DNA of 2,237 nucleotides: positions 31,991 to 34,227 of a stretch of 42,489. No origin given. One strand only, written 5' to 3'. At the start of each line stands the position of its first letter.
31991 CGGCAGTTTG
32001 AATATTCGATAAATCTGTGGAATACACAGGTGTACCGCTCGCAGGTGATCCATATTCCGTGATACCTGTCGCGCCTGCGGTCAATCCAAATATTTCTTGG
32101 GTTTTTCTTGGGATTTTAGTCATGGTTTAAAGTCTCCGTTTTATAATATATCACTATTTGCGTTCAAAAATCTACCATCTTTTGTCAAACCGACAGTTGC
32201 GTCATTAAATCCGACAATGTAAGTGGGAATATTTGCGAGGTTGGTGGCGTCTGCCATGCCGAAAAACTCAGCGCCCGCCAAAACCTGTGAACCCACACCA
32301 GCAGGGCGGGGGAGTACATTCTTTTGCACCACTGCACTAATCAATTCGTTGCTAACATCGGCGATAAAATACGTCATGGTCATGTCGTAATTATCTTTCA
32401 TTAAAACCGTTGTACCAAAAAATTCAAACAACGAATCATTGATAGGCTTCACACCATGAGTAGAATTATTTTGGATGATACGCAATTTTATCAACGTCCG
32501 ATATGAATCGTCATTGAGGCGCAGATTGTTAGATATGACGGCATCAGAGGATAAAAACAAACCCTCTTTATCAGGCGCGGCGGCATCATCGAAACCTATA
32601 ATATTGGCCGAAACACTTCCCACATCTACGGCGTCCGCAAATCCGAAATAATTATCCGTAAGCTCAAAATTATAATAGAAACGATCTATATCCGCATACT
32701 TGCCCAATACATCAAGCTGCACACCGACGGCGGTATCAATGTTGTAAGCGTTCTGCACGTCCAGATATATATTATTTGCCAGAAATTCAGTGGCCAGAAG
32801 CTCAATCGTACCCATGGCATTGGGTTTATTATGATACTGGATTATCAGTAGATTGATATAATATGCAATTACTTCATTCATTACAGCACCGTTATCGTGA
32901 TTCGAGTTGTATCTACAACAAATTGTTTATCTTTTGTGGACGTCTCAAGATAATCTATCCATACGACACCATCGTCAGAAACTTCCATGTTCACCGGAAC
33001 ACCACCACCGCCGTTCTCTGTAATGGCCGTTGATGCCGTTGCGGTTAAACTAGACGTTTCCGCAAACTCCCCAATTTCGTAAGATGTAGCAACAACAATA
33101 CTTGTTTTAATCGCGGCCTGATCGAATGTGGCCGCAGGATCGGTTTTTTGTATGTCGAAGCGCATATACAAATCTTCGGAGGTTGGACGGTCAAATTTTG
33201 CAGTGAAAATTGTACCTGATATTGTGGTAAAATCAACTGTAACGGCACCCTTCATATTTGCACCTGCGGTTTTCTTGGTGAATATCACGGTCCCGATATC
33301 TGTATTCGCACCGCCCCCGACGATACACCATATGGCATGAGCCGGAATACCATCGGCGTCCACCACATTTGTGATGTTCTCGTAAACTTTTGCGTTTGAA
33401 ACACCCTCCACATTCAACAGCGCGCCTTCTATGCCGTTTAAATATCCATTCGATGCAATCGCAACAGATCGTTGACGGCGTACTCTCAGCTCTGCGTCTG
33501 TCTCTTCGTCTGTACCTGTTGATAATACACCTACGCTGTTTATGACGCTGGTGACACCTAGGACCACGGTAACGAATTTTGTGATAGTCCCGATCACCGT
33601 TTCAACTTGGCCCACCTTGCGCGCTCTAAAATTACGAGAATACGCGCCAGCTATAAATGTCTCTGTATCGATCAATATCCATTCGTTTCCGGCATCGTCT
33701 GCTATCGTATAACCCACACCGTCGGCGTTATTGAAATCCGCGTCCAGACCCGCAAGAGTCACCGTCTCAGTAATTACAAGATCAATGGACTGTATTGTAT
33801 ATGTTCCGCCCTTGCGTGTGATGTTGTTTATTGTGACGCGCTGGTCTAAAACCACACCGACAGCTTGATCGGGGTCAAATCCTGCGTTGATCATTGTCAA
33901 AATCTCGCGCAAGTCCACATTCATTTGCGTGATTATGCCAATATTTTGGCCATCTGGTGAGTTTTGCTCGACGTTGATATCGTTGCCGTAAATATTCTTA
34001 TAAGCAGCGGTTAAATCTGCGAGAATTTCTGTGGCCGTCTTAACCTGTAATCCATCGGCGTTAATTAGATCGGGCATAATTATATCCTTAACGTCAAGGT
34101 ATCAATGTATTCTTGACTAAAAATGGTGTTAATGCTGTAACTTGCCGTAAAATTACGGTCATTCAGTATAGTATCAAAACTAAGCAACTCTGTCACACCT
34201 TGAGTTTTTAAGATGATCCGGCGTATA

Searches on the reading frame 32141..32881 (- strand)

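Call 47: search_protein_families(library=pfam, proteins=[window:32141-32881:-], max_evalue=0.1)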
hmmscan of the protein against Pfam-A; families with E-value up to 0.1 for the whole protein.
window:32141-32881:- (246 aa): 1 family
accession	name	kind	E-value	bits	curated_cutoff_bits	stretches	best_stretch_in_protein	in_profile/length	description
PF11041.13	DUF2612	-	1.9e-31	109.8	23.5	1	8-199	1-180/181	Protein of unknown function (DUF2612)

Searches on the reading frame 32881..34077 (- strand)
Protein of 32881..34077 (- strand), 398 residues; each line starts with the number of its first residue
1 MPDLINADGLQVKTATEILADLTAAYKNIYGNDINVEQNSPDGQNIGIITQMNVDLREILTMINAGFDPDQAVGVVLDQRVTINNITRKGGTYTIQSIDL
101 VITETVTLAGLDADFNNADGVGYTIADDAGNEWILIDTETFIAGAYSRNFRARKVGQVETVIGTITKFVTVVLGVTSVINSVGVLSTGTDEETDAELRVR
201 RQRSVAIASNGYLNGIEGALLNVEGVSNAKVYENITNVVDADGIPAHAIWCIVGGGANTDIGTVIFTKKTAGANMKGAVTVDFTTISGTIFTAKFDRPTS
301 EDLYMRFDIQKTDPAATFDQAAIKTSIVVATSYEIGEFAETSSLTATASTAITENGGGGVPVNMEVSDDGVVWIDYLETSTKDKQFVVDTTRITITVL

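Call 85: search_protein_families(library=pfam, proteins=[window:32881-34077:-], max_evalue=0.001)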
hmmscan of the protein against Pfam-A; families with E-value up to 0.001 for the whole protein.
window:32881-34077:- (398 aa): 1 family
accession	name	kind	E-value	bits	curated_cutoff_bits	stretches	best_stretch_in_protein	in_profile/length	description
PF04865.19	Baseplate_J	-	3.5e-08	33.5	21.1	1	76-234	4-156/255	Baseplate J-like protein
